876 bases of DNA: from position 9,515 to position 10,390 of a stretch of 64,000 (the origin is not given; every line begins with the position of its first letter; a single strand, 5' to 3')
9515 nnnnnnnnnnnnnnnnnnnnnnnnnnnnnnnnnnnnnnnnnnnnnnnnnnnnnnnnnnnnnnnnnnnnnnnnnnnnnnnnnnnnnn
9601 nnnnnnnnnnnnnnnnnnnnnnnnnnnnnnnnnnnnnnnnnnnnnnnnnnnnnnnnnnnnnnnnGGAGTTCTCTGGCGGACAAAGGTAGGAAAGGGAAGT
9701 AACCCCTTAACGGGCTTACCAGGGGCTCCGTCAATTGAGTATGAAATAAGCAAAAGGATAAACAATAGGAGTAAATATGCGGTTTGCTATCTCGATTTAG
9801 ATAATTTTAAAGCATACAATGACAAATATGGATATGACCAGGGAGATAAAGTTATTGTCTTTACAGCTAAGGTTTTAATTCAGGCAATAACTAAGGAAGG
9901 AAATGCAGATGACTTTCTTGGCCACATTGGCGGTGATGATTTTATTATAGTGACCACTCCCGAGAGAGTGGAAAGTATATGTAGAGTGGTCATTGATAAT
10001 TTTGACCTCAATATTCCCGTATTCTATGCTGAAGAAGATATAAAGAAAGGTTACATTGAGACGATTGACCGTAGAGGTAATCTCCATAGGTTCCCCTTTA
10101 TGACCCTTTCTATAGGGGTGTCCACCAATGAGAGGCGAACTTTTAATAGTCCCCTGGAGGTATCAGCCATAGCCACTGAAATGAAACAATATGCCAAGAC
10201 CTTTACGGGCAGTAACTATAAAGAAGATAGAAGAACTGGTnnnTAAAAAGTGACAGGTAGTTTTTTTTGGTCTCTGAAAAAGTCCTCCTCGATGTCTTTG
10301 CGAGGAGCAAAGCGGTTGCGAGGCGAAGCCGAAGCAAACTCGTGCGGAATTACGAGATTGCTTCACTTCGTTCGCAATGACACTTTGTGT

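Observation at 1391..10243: Output-less two-component cluster ending in a REC-GGDEF: candidate phosphorelay feeding the three riboswitches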

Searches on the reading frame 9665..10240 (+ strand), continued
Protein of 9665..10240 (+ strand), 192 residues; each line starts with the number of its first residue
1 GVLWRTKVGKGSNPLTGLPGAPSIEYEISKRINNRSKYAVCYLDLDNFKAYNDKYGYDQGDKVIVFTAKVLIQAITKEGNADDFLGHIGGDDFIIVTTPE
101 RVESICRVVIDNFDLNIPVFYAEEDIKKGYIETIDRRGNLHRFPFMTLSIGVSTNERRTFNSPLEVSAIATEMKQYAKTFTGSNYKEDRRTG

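Call 53: find_encoding_contigs(protein=P0007, flank=10000, max_places=2)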
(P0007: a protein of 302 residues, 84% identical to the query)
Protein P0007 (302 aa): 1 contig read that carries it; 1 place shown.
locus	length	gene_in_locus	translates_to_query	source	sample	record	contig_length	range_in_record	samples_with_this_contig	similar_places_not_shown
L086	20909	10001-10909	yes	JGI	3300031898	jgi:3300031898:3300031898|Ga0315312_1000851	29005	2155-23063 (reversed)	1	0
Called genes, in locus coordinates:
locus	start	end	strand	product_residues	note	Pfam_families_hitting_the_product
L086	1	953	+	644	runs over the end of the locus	PF16927:HisKA_7TM, PF00989:PAS, PF08448:PAS_4 (weak), PF13426:PAS_9, PF00989:PAS, PF13426:PAS_9, PF00989:PAS, PF13426:PAS_9, +4 more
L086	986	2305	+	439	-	PF08495:FIST, PF10442:FIST_C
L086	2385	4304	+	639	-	PF00672:HAMP, PF00989:PAS, PF08448:PAS_4 (weak), PF13426:PAS_9, PF00512:HisKA, PF02518:HATPase_c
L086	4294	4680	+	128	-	PF00072:Response_reg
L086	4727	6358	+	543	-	PF00072:Response_reg, PF01590:GAF (weak), PF13185:GAF_2 (weak), PF13492:GAF_3, PF02518:HATPase_c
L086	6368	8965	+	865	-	PF25323:6TM_PilS (weak), PF00989:PAS, PF08448:PAS_4, PF13426:PAS_9, PF01590:GAF, PF13185:GAF_2, PF00512:HisKA, PF02518:HATPase_c, +7 more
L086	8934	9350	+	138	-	PF00072:Response_reg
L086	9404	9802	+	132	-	PF23198:PDE8A_N (weak), PF00072:Response_reg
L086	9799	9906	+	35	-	-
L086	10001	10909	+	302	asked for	PF00072:Response_reg, PF00990:GGDEF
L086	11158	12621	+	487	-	PF00982:Glyco_transf_20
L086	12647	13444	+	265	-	PF02358:Trehalose_PPase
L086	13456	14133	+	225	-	PF19027:DUF5752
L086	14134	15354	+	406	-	PF21269:TreT_GT1, PF00534:Glycos_transf_1, PF13692:Glyco_trans_1_4, PF20706:GT4-conflict (faint)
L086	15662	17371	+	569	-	-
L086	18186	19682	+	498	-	PF00474:SSF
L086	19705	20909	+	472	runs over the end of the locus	PF00501:AMP-binding, PF13193:AMP-binding_C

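Call 54: find_encoding_contigs(protein=P0004, flank=10000, max_places=2)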
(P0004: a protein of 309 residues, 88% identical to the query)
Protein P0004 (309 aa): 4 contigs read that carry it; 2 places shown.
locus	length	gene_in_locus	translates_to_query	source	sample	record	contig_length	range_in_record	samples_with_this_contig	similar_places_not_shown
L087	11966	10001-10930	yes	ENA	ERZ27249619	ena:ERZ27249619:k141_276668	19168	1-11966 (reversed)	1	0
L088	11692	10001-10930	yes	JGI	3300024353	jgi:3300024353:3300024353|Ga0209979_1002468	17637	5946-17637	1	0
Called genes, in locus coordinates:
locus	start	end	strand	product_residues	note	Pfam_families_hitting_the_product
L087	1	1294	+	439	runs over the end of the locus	PF08495:FIST, PF10442:FIST_C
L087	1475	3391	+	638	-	PF00672:HAMP, PF00989:PAS, PF08448:PAS_4 (weak), PF13426:PAS_9, PF00512:HisKA, PF02518:HATPase_c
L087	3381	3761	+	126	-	PF00072:Response_reg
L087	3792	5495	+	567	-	PF00072:Response_reg, PF01590:GAF, PF13185:GAF_2 (weak), PF13492:GAF_3, PF00512:HisKA, PF02518:HATPase_c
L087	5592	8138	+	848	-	PF00989:PAS, PF08447:PAS_3 (weak), PF08448:PAS_4, PF13426:PAS_9, PF01590:GAF, PF13185:GAF_2, PF00512:HisKA, PF02518:HATPase_c, +3 more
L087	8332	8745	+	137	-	PF00072:Response_reg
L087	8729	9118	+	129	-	PF00072:Response_reg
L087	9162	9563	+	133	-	PF00072:Response_reg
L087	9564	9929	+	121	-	PF00072:Response_reg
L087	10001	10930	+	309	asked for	PF00072:Response_reg, PF00990:GGDEF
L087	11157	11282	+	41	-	-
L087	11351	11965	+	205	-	?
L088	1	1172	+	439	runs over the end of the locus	PF08495:FIST, PF10442:FIST_C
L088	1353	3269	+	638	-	PF00672:HAMP, PF00989:PAS, PF08448:PAS_4 (weak), PF13426:PAS_9, PF00512:HisKA, PF02518:HATPase_c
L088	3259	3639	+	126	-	PF00072:Response_reg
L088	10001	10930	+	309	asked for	PF00072:Response_reg, PF00990:GGDEF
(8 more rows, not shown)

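Call 55: find_encoding_contigs(protein=P0005, flank=10000, max_places=2)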
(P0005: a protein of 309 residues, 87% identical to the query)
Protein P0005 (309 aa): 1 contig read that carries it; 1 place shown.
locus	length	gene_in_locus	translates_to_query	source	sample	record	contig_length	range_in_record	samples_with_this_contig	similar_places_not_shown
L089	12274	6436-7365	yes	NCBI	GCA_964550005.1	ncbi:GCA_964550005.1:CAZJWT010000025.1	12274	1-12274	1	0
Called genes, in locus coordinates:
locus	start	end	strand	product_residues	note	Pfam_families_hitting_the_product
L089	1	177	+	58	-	?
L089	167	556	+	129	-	PF00072:Response_reg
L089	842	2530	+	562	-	PF00072:Response_reg, PF01590:GAF, PF13185:GAF_2, PF13492:GAF_3, PF00512:HisKA, PF02518:HATPase_c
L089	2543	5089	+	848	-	PF00989:PAS, PF08448:PAS_4, PF13426:PAS_9, PF01590:GAF, PF13185:GAF_2, PF00989:PAS (weak), PF00512:HisKA, PF02518:HATPase_c, +2 more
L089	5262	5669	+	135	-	PF00072:Response_reg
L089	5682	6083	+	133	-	PF00072:Response_reg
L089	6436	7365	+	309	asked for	PF00072:Response_reg, PF00990:GGDEF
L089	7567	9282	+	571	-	-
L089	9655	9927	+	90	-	-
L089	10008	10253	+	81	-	-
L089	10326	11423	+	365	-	PF00989:PAS, PF13188:PAS_8 (weak), PF08448:PAS_4, PF13426:PAS_9, PF07730:HisKA_3, PF02518:HATPase_c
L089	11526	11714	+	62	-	-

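Call 95: search_protein_families(library=pfam, proteins=[L048:8846-10573:+, L072:10621-11739:+, L007:399-2129:+, L058:4746-5747:+, L018:6918-8108:+, L006:7252-8262:+, L006:8291-9544:+], max_evalue=0.001)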
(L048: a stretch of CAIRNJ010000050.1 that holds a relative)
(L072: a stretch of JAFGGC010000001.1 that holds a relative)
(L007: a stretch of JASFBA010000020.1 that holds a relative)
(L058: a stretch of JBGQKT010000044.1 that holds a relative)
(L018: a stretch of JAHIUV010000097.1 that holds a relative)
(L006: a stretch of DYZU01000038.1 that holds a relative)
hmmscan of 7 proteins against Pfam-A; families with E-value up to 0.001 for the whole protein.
L048:8846-10573:+ (576 aa): 2 families
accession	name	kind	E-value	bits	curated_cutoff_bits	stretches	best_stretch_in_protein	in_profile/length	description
PF00072.30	Response_reg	-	4.3e-61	204.4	30.2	3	272-384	1-111/111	Response regulator receiver domain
PF00990.26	GGDEF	-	1.9e-15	57.4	23.8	1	398-500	5-110/161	Diguanylate cyclase, GGDEF domain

L072:10621-11739:+ (373 aa): 5 families
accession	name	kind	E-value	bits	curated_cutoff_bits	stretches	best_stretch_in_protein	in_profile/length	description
PF00072.30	Response_reg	-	3.2e-52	175.8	30.2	3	10-119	1-110/111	Response regulator receiver domain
PF21332.3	AmiR_N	-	4.1e-11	43.3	27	1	50-122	39-110/111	AmiR, N-terminal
PF23198.2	PDE8A_N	-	2e-05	24.9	29.6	0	245-324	6-86/147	PDE8A-like, N-terminal domain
PF01408.29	GFO_IDH_MocA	-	0.00034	21.7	24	0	68-131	49-118/120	Oxidoreductase family, NAD-binding Rossmann fold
PF06490.17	FleQ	-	0.00036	21.3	22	0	252-341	2-88/108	Flagellar regulatory protein FleQ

L007:399-2129:+ (577 aa): 3 families
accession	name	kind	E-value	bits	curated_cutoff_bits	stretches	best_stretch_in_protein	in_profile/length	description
PF00072.30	Response_reg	-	3.2e-44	150.1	30.2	2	261-373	1-111/111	Response regulator receiver domain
PF00990.26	GGDEF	-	2.5e-14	53.8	23.8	1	389-488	7-112/161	Diguanylate cyclase, GGDEF domain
PF00512.31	HisKA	-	3.9e-09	36.9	26.9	1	33-95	4-64/66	His Kinase A (phospho-acceptor) domain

L058:4746-5747:+ (333 aa): 2 families
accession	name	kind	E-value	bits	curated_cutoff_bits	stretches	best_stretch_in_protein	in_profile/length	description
PF00990.26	GGDEF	-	3.5e-12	46.8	23.8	1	144-224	19-95/161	Diguanylate cyclase, GGDEF domain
PF22335.1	Cas10-Cmr2_palm2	-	3.7e-05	24.3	27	1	158-239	2-88/133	Cas10/Cmr2, second palm domain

L018:6918-8108:+ (396 aa): 2 families
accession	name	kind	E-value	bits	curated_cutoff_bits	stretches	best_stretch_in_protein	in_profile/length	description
PF08495.15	FIST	-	1.4e-48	165.8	23.2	1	37-228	2-189/189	FIST N domain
PF10442.14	FIST_C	-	2.4e-26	92.9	28.5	1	230-370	1-129/131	FIST C domain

L006:7252-8262:+ (336 aa): 5 families
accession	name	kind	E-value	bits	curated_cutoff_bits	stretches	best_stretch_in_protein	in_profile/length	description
PF17866.7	AAA_lid_6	-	8.4e-20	71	24.3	1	258-319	1-60/60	AAA lid domain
PF00004.35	AAA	-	1.5e-18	67.9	21.2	1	103-234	1-130/131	ATPase family associated with various cellular activities (AAA)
PF05496.18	RuvB_N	-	5.7e-06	26.6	27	1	63-209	6-121/159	Holliday junction DNA helicase RuvB P-loop domain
PF07728.20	AAA_5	-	0.0001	22.7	22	0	102-171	1-74/139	AAA domain (dynein-related subfamily)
PF05673.19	DUF815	-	0.00028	20.6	23.8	0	91-170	44-114/249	Protein of unknown function (DUF815)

L006:8291-9544:+ (417 aa): 2 families
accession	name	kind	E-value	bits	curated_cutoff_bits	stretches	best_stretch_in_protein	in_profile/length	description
PF06838.17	Met_gamma_lyase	-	4.8e-178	592.3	24.2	1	8-407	3-402/405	Methionine gamma-lyase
PF01053.26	Cys_Met_Meta_PP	-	4.2e-10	39.2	27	1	55-245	44-215/381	Cys/Met metabolism PLP-dependent enzyme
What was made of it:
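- A weak Cas10 palm2 similarity in one member (24.3 bits, call 95).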

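Call 105: search_protein_representatives(protein=window:9665-10240:+)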
Query: 192 residues. Proteins with E-value up to 0.001 (for the whole library): 65148; up to 1e-10: 3480; up to 1e-30: 1039. The best 150 are listed.
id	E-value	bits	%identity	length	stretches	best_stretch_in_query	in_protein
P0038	1.0e-58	214.6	55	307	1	5-191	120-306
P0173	1.7e-58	213.9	51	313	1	2-191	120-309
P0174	5.5e-58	212.2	49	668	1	3-192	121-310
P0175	7.4e-58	211.8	52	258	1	9-190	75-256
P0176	1.5e-56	207.5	40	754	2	2-191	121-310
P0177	8.7e-56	205.0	51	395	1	3-191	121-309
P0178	4.0e-55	202.9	52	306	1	1-192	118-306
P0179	1.6e-54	200.9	51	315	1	10-191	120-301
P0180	2.9e-54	200.1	51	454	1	4-192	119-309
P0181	3.3e-54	199.9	54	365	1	11-190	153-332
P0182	1.6e-53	197.6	50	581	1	7-192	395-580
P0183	3.2e-53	196.7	49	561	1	5-190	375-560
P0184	3.5e-53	196.5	51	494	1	2-190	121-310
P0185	4.6e-53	196.1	51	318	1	3-191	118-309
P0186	5.3e-53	195.9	48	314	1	3-190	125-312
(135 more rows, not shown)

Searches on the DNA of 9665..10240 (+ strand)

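Call 56: search_rna_families(sources=[L086, L089, L087, L001, L002, L003], threshold=gathering)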
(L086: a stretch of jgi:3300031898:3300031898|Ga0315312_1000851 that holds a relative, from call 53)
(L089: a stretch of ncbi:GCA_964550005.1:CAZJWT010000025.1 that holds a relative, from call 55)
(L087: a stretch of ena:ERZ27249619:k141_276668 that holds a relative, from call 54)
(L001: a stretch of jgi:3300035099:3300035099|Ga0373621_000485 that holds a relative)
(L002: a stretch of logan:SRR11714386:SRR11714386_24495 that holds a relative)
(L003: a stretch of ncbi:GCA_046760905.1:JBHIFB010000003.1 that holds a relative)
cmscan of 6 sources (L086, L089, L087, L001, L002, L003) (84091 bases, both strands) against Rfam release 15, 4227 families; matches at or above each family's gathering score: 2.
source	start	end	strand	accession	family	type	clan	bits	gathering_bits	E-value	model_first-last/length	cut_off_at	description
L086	15594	15678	+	RF01051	c-di-GMP-I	Cis-reg; riboswitch;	CL00126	81.4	35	2.4e-14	1-87/87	no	c-di-GMP-I riboswitch aptamer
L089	7502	7586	+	RF01051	c-di-GMP-I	Cis-reg; riboswitch;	CL00126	79.6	35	6.8e-14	1-87/87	no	c-di-GMP-I riboswitch aptamer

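Call 60: search_rna_families(sources=[L018, L016, L006, L072], threshold=gathering)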
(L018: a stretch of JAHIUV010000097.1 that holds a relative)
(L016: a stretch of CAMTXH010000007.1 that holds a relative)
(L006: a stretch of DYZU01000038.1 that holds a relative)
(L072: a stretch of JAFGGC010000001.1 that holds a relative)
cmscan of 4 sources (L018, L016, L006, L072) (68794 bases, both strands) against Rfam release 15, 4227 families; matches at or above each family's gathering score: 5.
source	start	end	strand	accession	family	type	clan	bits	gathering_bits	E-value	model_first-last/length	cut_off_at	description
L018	5998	6077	-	RF01051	c-di-GMP-I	Cis-reg; riboswitch;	CL00126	68.6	35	2.7e-11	1-87/87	no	c-di-GMP-I riboswitch aptamer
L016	242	325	+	RF03167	c-di-GMP-I-GGC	Cis-reg; riboswitch;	CL00126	67.1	59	1.1e-13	1-80/80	no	c-di-GMP-I-GGC riboswitch aptamer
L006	7018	7095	-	RF03167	c-di-GMP-I-GGC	Cis-reg; riboswitch;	CL00126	62.7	59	2.1e-12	1-80/80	no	c-di-GMP-I-GGC riboswitch aptamer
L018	10610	10693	-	RF00005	tRNA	Gene; tRNA;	CL00001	51.8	29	3.3e-08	1-71/71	no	tRNA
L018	6636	6710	-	RF00005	tRNA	Gene; tRNA;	CL00001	48.5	29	2.8e-07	1-71/71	no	tRNA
